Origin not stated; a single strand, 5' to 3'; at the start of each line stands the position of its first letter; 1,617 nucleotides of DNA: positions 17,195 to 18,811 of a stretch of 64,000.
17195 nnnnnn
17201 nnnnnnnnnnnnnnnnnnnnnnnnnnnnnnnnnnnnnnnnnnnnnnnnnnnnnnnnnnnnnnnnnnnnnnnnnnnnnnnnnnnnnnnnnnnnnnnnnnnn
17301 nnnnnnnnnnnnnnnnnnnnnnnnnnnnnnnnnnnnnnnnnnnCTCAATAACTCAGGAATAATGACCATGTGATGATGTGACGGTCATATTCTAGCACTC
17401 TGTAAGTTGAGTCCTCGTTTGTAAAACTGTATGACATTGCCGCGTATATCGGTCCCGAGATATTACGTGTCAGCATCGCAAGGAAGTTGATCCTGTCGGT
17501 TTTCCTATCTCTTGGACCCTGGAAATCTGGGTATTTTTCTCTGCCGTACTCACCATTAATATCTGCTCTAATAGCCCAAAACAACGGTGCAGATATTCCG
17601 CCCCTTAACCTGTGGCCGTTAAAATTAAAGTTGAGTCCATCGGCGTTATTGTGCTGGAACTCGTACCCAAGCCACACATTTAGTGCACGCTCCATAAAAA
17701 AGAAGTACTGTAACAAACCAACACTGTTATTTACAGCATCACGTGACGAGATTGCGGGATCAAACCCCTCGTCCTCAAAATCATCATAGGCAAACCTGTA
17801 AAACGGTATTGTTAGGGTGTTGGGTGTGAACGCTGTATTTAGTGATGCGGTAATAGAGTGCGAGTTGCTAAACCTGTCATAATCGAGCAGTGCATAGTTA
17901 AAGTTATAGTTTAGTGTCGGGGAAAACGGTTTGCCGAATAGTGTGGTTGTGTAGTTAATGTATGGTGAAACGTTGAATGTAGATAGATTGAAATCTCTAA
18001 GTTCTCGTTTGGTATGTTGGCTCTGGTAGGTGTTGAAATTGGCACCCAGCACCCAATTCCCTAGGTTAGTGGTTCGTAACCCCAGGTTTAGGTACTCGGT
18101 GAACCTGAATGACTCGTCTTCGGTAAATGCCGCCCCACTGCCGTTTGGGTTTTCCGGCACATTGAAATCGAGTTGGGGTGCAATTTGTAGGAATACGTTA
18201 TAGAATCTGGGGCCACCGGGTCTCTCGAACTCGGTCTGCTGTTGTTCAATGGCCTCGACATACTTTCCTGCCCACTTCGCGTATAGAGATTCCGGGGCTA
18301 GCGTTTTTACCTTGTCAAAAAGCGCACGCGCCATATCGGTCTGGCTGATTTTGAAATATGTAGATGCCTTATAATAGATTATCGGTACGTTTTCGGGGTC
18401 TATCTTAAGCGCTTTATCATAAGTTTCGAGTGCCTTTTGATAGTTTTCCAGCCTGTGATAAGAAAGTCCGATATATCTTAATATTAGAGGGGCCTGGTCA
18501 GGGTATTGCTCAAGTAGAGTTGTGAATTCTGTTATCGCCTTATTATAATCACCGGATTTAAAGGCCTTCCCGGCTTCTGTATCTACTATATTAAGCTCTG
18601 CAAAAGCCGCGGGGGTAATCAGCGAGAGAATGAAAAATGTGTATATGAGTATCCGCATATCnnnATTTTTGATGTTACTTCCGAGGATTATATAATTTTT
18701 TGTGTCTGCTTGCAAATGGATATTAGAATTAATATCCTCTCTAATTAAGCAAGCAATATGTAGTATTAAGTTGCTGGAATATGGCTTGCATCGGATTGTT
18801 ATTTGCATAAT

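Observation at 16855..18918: Bicistronic TPR outer-membrane-barrel and proline-repeat protein pair preceded by a perfect 22-bp palindrome containing the regulon -35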

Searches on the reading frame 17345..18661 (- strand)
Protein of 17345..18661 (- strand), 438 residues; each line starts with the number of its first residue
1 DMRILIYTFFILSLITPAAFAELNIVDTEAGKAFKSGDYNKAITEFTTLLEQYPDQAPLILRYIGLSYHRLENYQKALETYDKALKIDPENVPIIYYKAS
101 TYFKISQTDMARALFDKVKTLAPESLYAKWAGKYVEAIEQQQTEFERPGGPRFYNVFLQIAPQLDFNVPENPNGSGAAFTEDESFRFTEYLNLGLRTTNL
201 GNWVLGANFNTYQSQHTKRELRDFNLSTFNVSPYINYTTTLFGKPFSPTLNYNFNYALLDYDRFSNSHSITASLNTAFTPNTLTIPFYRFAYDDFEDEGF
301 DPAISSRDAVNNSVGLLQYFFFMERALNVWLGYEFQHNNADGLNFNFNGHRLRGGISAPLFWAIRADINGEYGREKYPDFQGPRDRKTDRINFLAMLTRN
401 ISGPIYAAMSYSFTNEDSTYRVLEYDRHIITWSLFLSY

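Call 4: search_protein_families(library=pfam, proteins=[window:17345-18661:-], max_evalue=0.1)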
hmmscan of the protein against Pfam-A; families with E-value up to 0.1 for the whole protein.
window:17345-18661:- (438 aa): 20 families
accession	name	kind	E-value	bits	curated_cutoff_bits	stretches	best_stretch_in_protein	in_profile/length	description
PF07719.23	TPR_2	-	1.8e-15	56.1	27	1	59-91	2-34/34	Tetratricopeptide repeat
PF00515.34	TPR_1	-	3.4e-14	52.4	27.8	1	61-91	4-34/34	Tetratricopeptide repeat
PF14559.12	TPR_19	-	5.1e-12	46.4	25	2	72-128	5-62/68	Tetratricopeptide repeat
PF13181.12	TPR_8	-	1.9e-10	40.5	25.7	1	64-91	7-34/34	Tetratricopeptide repeat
PF13174.12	TPR_6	-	5.6e-10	39.6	26.3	0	31-55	7-32/33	Tetratricopeptide repeat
PF13432.12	TPR_16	-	1.3e-08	35.6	32.7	1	33-91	7-64/65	Tetratricopeptide repeat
PF13414.12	TPR_11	-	3.2e-08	33.6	26.8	1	65-104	1-40/42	TPR repeat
PF13424.12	TPR_12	-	1.9e-07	31.6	30.1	1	34-89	14-76/77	Tetratricopeptide repeat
PF13428.12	TPR_14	-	1.9e-07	31.5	23.5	1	61-99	4-42/44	Tetratricopeptide repeat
PF13431.12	TPR_17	-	2.6e-07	30.8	24.4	1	81-113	2-34/34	Tetratricopeptide repeat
PF14853.12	Fis1_TPR_C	-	6.6e-06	26.7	25.3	1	63-91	6-34/53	Fis1 C-terminal tetratricopeptide repeat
PF24575.1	TPR_Slam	-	3.2e-05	24.7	35.2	0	29-59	53-83/104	Surface lipoprotein assembly modifier, N-terminal TPR repeats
PF13371.12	TPR_9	-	0.00018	21.9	35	1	66-118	3-55/73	Tetratricopeptide repeat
PF23914.1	TPR_CcmH_CycH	-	0.00024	21.4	42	0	70-110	62-139/158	Cytochrome c-type biogenesis protein H TPR domain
PF12895.13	ANAPC3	-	0.0003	21.5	27.2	1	39-117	5-81/82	Anaphase-promoting complex, cyclosome, subunit 3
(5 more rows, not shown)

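Call 5: search_protein_families(library=ncbifam, proteins=[window:17345-18661:-], max_evalue=1)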
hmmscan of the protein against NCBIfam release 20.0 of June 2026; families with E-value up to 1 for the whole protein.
window:17345-18661:- (438 aa): 25 families
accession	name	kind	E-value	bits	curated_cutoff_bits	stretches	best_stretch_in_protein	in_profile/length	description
TIGR02552.1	LcrH_SycD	equivalog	2.9e-11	43.2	104.8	1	23-125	18-119/136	SycD/LcrH family type III secretion system chaperone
NF053607.1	CHU_0125_OmpA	equivalog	2.8e-10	39.4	620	1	3-142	2-137/639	CHU_0125 family OmpA-like outer membrane integrity protein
NF040959.1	MamA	equivalog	9.8e-10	38.2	200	1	32-125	46-138/204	magnetosome protein MamA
TIGR02917.1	PEP_TPR_lipo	equivalog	1.6e-09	36.3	312.2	1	33-127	441-534/899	XrtA/PEP-CTERM system TPR-repeat protein PrsT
TIGR02795.1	tol_pal_ybgF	equivalog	1.8e-07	31.8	90.1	1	29-130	8-114/119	tol-pal system protein YbgF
NF041522.1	TPR_sll0314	equivalog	1.1e-05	24.9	225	1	50-115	172-237/275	Sll0314/Alr1548 family TPR repeat-containing protein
NF047507.1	TPR_BatC_Lepto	exception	1.4e-05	24.6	175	1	30-91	65-129/214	TPR repeat-containing protein BatC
NF047371.1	FlcA_CTERM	equivalog_domain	2.7e-05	22.8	300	1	37-115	169-530/646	periplasmic flagellar collar protein FlcA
TIGR02521.1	type_IV_pilW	equivalog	3.5e-05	23.4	154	1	35-143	111-220/234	type IV pilus biogenesis/stability protein PilW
TIGR03302.1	OM_YfiO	subfamily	4.3e-05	23.1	81.4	1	29-141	39-164/239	outer membrane protein assembly factor BamD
NF002725.1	PRK02603.1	equivalog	0.00018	21.6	143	1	33-118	45-139/173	photosystem I assembly protein Ycf3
TIGR00990.1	3a0801s09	subfamily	0.00029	19.6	757.25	1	71-128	378-435/615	mitochondrial import receptor subunit TOM70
NF033920.0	C39_PA2778_fam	equivalog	0.00051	19.5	150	1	30-122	163-254/255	PA2778 family cysteine peptidase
NF008391.2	PRK11189.1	equivalog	0.001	18.6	250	1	42-92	84-133/297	lipoprotein NlpI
NF033758.1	gliding_GltE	equivalog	0.0017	17.4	225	1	33-100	266-332/411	adventurous gliding motility TPR repeat lipoprotein GltE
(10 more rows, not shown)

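Call 6: find_homologous_proteins(query=window:17345-18661:-)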
Query window:17345-18661:- (438 aa): 54 proteins with E <= 0.001 among 4205 candidates.
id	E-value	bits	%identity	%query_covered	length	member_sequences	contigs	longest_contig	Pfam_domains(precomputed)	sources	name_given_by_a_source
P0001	2.1e-296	1001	100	100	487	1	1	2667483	PF14853.13,PF13431.13,PF13414.13,PF13428.13,PF14559.13,PF00515.35,PF13424.13,PF21033.5,PF13432.13,PF13181.13,PF07719.24,PF13174.13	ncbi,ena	-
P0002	3.2e-207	707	68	98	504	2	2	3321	PF14559.13,PF13431.13,PF13414.13,PF00515.35,PF13424.13,PF21033.5,PF13432.13,PF13428.13,PF13181.13,PF07719.24,PF13174.13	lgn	-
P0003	5.5e-207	706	69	96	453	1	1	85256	PF14853.13,PF13431.13,PF23914.2,PF13414.13,PF13428.13,PF14559.13,PF24575.2,PF00515.35,PF13424.13,PF21033.5,PF13432.13,PF13181.13,PF07719.24,PF13174.13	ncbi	-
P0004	1.2e-206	705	68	100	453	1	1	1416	PF14853.13,PF13431.13,PF13414.13,PF13428.13,PF14559.13,PF24575.2,PF00515.35,PF13424.13,PF21033.5,PF13432.13,PF13181.13,PF07719.24,PF13174.13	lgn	-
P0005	4.4e-205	700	67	98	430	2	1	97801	PF14853.13,PF13431.13,PF13414.13,PF13428.13,PF14559.13,PF24575.2,PF00515.35,PF13424.13,PF21033.5,PF13432.13,PF13181.13,PF07719.24,PF13174.13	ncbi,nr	ncbi:MAG: hypothetical protein DHS20C13_11120 [Thermodesulfobacteriota bacterium]|nr:MAG: hypothetic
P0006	8.8e-205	699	66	100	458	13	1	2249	PF14853.13,PF13431.13,PF13414.13,PF13428.13,PF14559.13,PF00515.35,PF13424.13,PF21033.5,PF13432.13,PF13181.13,PF07719.24,PF13174.13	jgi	jgi:hypothetical protein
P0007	2.6e-203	694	68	96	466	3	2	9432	PF14853.13,PF13431.13,PF23914.2,PF13414.13,PF13428.13,PF14559.13,PF24575.2,PF00515.35,PF12895.14,PF13424.13,PF21033.5,PF13432.13,PF13181.13,PF07719.24,PF13174.13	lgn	-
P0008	4.1e-200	683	64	100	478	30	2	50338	PF14853.13,PF13431.13,PF13414.13,PF13428.13,PF14559.13,PF13371.13,PF00515.35,PF13424.13,PF21033.5,PF13432.13,PF13181.13,PF07719.24,PF13174.13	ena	-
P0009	6.5e-199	679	64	99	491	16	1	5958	PF14853.13,PF13431.13,PF13414.13,PF13428.13,PF14559.13,PF13371.13,PF00515.35,PF12895.14,PF13424.13,PF21033.5,PF13432.13,PF13181.13,PF07719.24,PF13174.13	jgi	-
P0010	3.1e-198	677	64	99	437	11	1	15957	PF14853.13,PF13431.13,PF23914.2,PF13414.13,PF13428.13,PF14559.13,PF13371.13,PF00515.35,PF12895.14,PF13424.13,PF21033.5,PF13432.13,PF13181.13,PF07719.24,PF13174.13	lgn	-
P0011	1.9e-196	671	64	100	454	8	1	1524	PF14853.13,PF13431.13,PF13414.13,PF13428.13,PF13374.13,PF14559.13,PF00515.35,PF12895.14,PF13424.13,PF21033.5,PF13432.13,PF13181.13,PF07719.24,PF13174.13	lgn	-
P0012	1.5e-191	655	66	94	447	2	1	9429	PF14853.13,PF13431.13,PF23914.2,PF13414.13,PF13428.13,PF14559.13,PF24575.2,PF13371.13,PF00515.35,PF12895.14,PF13424.13,PF21033.5,PF13432.13,PF13181.13,PF07719.24,PF13174.13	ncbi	ncbi:MAG: tetratricopeptide repeat protein, partial [Thermodesulfobacteriota bacterium]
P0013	1.9e-161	556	56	100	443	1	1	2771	PF14853.13,PF13431.13,PF23914.2,PF13414.13,PF13428.13,PF14559.13,PF13371.13,PF00515.35,PF12895.14,PF13424.13,PF21033.5,PF13432.13,PF13181.13,PF07719.24,PF13174.13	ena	-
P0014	4.5e-158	545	57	94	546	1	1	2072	PF13431.13,PF13414.13,PF13176.13,PF13428.13,PF14559.13,PF13371.13,PF00515.35,PF12895.14,PF13424.13,PF21033.5,PF13432.13,PF13181.13,PF07719.24,PF13174.13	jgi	-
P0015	5.4e-149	515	55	97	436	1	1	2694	PF13431.13,PF23914.2,PF13414.13,PF13428.13,PF14559.13,PF24575.2,PF13371.13,PF00515.35,PF12895.14,PF13424.13,PF21033.5,PF13432.13,PF13181.13,PF07719.24,PF13174.13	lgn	-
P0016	3.4e-97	344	39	100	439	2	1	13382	PF13431.13,PF23914.2,PF13414.13,PF13176.13,PF13428.13,PF14559.13,PF24575.2,PF13371.13,PF00515.35,PF12895.14,PF13424.13,PF21033.5,PF13432.13,PF13181.13,PF07719.24,PF13174.13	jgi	jgi:hypothetical protein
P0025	2.0e-79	286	38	85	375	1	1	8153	PF14559.13,PF13414.13,PF00515.35,PF13424.13,PF13176.13,PF13432.13,PF10082.16,PF13428.13,PF13181.13,PF07719.24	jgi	jgi:tetratricopeptide (TPR) repeat protein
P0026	1.1e-77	280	34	99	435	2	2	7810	PF13431.13,PF13414.13,PF04575.20,PF13428.13,PF14559.13,PF13371.13,PF00515.35,PF12895.14,PF13424.13,PF13432.13,PF13181.13,PF07719.24,PF13174.13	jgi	jgi:hypothetical protein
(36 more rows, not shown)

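Call 9: search_protein_families(library=pfam, alignment_id=A1, max_evalue=0.01)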
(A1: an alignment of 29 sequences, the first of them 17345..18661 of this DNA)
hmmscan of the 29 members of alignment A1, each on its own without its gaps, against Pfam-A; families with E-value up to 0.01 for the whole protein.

A. member 1, window:17345-18661:- (438 aa): 18 families
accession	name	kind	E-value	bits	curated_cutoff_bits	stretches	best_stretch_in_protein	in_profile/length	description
PF07719.23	TPR_2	-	1.8e-15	56.1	27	1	59-91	2-34/34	Tetratricopeptide repeat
PF00515.34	TPR_1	-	3.4e-14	52.4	27.8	1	61-91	4-34/34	Tetratricopeptide repeat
PF14559.12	TPR_19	-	5.1e-12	46.4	25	1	72-128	5-62/68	Tetratricopeptide repeat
PF13181.12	TPR_8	-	1.9e-10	40.5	25.7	1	64-91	7-34/34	Tetratricopeptide repeat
PF13174.12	TPR_6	-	5.6e-10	39.6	26.3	0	31-55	7-32/33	Tetratricopeptide repeat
PF13432.12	TPR_16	-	1.3e-08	35.6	32.7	1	33-91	7-64/65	Tetratricopeptide repeat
PF13414.12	TPR_11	-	3.2e-08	33.6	26.8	1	65-104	1-40/42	TPR repeat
PF13424.12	TPR_12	-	1.9e-07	31.6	30.1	1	34-89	14-76/77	Tetratricopeptide repeat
PF13428.12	TPR_14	-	1.9e-07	31.5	23.5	1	61-99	4-42/44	Tetratricopeptide repeat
PF13431.12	TPR_17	-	2.6e-07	30.8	24.4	1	81-113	2-34/34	Tetratricopeptide repeat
PF14853.12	Fis1_TPR_C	-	6.6e-06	26.7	25.3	1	63-91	6-34/53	Fis1 C-terminal tetratricopeptide repeat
PF24575.1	TPR_Slam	-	3.2e-05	24.7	35.2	0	29-59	53-83/104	Surface lipoprotein assembly modifier, N-terminal TPR repeats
PF13371.12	TPR_9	-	0.00018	21.9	35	0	66-118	3-55/73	Tetratricopeptide repeat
PF23914.1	TPR_CcmH_CycH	-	0.00024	21.4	42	0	70-110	62-139/158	Cytochrome c-type biogenesis protein H TPR domain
PF12895.13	ANAPC3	-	0.0003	21.5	27.2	1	39-117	5-81/82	Anaphase-promoting complex, cyclosome, subunit 3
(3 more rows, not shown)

B. families by the number of members that match (of 29 scanned): 34 families (the first 25 are shown)
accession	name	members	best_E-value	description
PF07719.23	TPR_2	29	1.5e-21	Tetratricopeptide repeat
PF13432.12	TPR_16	29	2.1e-19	Tetratricopeptide repeat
PF13414.12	TPR_11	29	5.2e-18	TPR repeat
PF14559.12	TPR_19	29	1.4e-17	Tetratricopeptide repeat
PF13174.12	TPR_6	29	9.9e-16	Tetratricopeptide repeat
PF13428.12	TPR_14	29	1.4e-13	Tetratricopeptide repeat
PF00515.34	TPR_1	28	4.6e-18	Tetratricopeptide repeat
PF13424.12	TPR_12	28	2.7e-16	Tetratricopeptide repeat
PF13181.12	TPR_8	28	1.5e-15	Tetratricopeptide repeat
PF13431.12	TPR_17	27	7.3e-15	Tetratricopeptide repeat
PF13176.12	TPR_7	27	2.6e-10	Tetratricopeptide repeat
PF13371.12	TPR_9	26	1.6e-09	Tetratricopeptide repeat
PF24575.1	TPR_Slam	24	4.1e-08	Surface lipoprotein assembly modifier, N-terminal TPR repeats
PF12895.13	ANAPC3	22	4.5e-09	Anaphase-promoting complex, cyclosome, subunit 3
PF23914.1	TPR_CcmH_CycH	22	3.3e-08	Cytochrome c-type biogenesis protein H TPR domain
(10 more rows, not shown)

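Call 11: search_solved_structures(query=A1, max_evalue=1)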
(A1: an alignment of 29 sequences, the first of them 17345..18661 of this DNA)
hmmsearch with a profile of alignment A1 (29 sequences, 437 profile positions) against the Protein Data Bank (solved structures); distinct sequences matched with E-value up to 1: 320 (the best 60 are shown).
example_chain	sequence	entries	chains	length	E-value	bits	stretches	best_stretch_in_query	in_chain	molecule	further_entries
9qhb_A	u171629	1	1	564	2.5e-101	342.8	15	66-124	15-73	Engineered tetratricopeptide repeat protein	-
8bu0_A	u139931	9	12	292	4.3e-52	180.6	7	65-124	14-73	Consensus tetratricopeptide repeat protein | Crystal structure of an 8-repeat consensus TPR superhelix with Zinc. | Monomer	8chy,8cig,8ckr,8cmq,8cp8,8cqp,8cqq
9qhc_A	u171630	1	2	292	1.8e-48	168.6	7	71-124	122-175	Engineered tetratricopeptide repeat protein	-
2fo7_A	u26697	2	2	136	1.6e-26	96.3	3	71-124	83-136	SYNTHETIC CONSENSUS TPR PROTEIN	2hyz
8ch0_A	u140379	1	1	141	1.8e-26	96.1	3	71-124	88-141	Consensus tetratricopeptide repeat protein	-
1na0_A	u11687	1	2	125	7.4e-22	80.9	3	71-124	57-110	designed protein CTPR3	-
7obi_A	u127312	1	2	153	1.2e-21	80.3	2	64-123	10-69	CTPR-rv4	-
4rg6_A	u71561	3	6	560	6.3e-20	74.6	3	29-124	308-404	Cell division cycle protein 27 homolog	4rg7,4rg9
3kd7_A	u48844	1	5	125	1e-19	73.9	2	71-125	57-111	CTPR390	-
4ui9_F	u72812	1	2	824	2e-19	72.9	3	34-104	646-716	CELL DIVISION CYCLE PROTEIN 27 HOMOLOG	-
5a31_F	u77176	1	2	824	2e-19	72.9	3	34-104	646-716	ANAPHASE-PROMOTING COMPLEX SUBUNIT 3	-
5g04_F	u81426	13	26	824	2e-19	72.9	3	34-104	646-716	CELL DIVISION CYCLE PROTEIN 27 HOMOLOG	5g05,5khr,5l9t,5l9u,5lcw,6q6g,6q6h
5khu_F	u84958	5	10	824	2e-19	72.9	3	34-104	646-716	Cell division cycle protein 27 homolog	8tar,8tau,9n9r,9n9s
9gzg_A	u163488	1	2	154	8e-19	71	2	66-124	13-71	Engineered CTPR protein with glutamic acids for conductivity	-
6vfh_A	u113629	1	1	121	1e-18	70.6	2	71-125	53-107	T33_dn10A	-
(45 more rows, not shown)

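Call 12: find_encoding_contigs(protein=P0001, flank=10000, max_places=3)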
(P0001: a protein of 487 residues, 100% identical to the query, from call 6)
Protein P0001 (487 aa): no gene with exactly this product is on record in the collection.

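Call 14: find_encoding_contigs(protein=P0005, flank=6000, max_places=2)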
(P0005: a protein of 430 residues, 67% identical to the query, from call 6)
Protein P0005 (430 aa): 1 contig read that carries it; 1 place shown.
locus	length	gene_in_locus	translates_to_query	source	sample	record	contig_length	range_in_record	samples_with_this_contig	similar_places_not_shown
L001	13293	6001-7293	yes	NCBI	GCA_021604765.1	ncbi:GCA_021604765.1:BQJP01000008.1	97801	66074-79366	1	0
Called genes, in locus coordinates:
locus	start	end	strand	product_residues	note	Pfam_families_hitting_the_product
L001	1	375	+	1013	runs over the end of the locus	-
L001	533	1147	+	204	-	-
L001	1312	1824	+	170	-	-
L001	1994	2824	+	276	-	-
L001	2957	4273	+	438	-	-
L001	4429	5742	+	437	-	-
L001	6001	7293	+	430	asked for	PF13174:TPR_6 (faint), PF13431:TPR_17 (faint), PF13181:TPR_8 (faint), PF13432:TPR_16 (weak), PF00515:TPR_1, PF07719:TPR_2 (weak), PF13414:TPR_11, PF14559:TPR_19, +5 more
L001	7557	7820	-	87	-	-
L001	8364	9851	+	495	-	PF13372:Alginate_exp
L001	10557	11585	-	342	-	-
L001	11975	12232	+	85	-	PF05402:PqqD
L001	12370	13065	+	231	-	-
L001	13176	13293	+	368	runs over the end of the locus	PF00535:Glycos_transf_2, PF13428:TPR_14 (faint), PF13424:TPR_12 (faint), PF14559:TPR_19 (faint), PF07719:TPR_2 (faint), PF00515:TPR_1 (weak)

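Call 15: find_encoding_contigs(protein=P0003, flank=6000, max_places=2)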
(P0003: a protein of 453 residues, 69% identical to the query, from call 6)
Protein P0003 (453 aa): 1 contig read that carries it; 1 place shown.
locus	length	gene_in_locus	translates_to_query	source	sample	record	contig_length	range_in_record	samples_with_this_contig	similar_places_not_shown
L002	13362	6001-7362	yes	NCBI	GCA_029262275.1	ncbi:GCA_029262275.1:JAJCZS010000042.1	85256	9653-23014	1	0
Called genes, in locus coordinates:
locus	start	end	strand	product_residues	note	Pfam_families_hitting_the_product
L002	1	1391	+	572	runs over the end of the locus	PF00082:Peptidase_S8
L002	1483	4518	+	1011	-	-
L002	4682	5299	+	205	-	PF07705:CARDB (faint)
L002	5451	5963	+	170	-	-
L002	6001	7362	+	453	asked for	PF23914:TPR_CcmH_CycH (faint), PF13424:TPR_12 (weak), PF13432:TPR_16, PF00515:TPR_1, PF07719:TPR_2, PF13181:TPR_8 (weak), PF13414:TPR_11, PF14559:TPR_19 (weak), +6 more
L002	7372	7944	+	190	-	-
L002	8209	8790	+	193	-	PF13302:Acetyltransf_3, PF00583:Acetyltransf_1 (weak)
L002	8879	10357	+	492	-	PF00989:PAS, PF13188:PAS_8, PF12860:PAS_7 (weak), PF13426:PAS_9, PF24820:Diguanyl_cycl_sensor (faint), PF00512:HisKA (faint), PF08448:PAS_4 (weak), PF02518:HATPase_c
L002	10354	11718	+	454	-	PF00072:Response_reg, PF07724:AAA_2 (faint), PF00158:Sigma54_activat, PF14532:Sigma54_activ_2, PF07728:AAA_5, PF25601:AAA_lid_14, PF02954:HTH_8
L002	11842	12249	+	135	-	PF00571:CBS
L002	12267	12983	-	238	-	PF13386:DsbD_2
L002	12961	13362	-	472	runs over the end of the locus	PF12801:Fer4_5 (weak), PF13187:Fer4_9 (faint), PF12838:Fer4_7 (weak), PF13183:Fer4_8 (faint), PF13484:Fer4_16 (faint), PF13534:Fer4_17 (faint), PF13746:Fer4_18, PF11614:FixG_C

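Call 18: predict_structure(alignment_id=A1)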
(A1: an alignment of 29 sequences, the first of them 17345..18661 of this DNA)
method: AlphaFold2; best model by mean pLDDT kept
length: 438 residues; sequences in the alignment: 29
mean_pLDDT: 88.9   pTM: 0.62
mean pLDDT of the five models: 88.9, 87.9, 86.8, 86.5, 86.1
residues with pLDDT >= 90: 297; 70-90: 97; 50-70: 27; < 50: 17
segments of 3 or more residues with pLDDT < 50: 15-21, 143-151
pLDDT, mean of each block of 10 residues (from residue 1): 74 53 82 96 97 94 98 97 98 98 91 97 92 78 44 80 82 55 87 80 89 91 91 91 87 96 96 90 95 93 94 97 90 98 96 97 94 97 93 97 94 94 89 93
secondary structure, 60 per line:
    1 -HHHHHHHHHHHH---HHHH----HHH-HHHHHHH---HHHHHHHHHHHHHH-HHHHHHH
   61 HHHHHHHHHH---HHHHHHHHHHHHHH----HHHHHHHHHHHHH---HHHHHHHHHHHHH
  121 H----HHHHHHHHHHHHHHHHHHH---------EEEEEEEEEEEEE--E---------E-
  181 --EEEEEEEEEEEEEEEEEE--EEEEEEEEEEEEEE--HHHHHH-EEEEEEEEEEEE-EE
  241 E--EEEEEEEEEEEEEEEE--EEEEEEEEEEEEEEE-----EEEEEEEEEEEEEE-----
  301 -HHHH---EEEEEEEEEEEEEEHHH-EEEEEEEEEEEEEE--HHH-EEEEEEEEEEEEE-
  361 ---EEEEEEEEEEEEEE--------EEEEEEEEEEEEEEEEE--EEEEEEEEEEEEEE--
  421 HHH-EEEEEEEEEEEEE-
elements in order: H2-13 H17-20 H29-35 H39-52 H54-70 H74-87 H92-104 H108-121 H126-144 E154-166 E183-200 E203-216 H219-224 E226-237 E239-241 E244-259 E262-276 E282-295 H302-305 E309-322 E327-340 E347-359 E364-377 E386-402 E405-418 E425-437
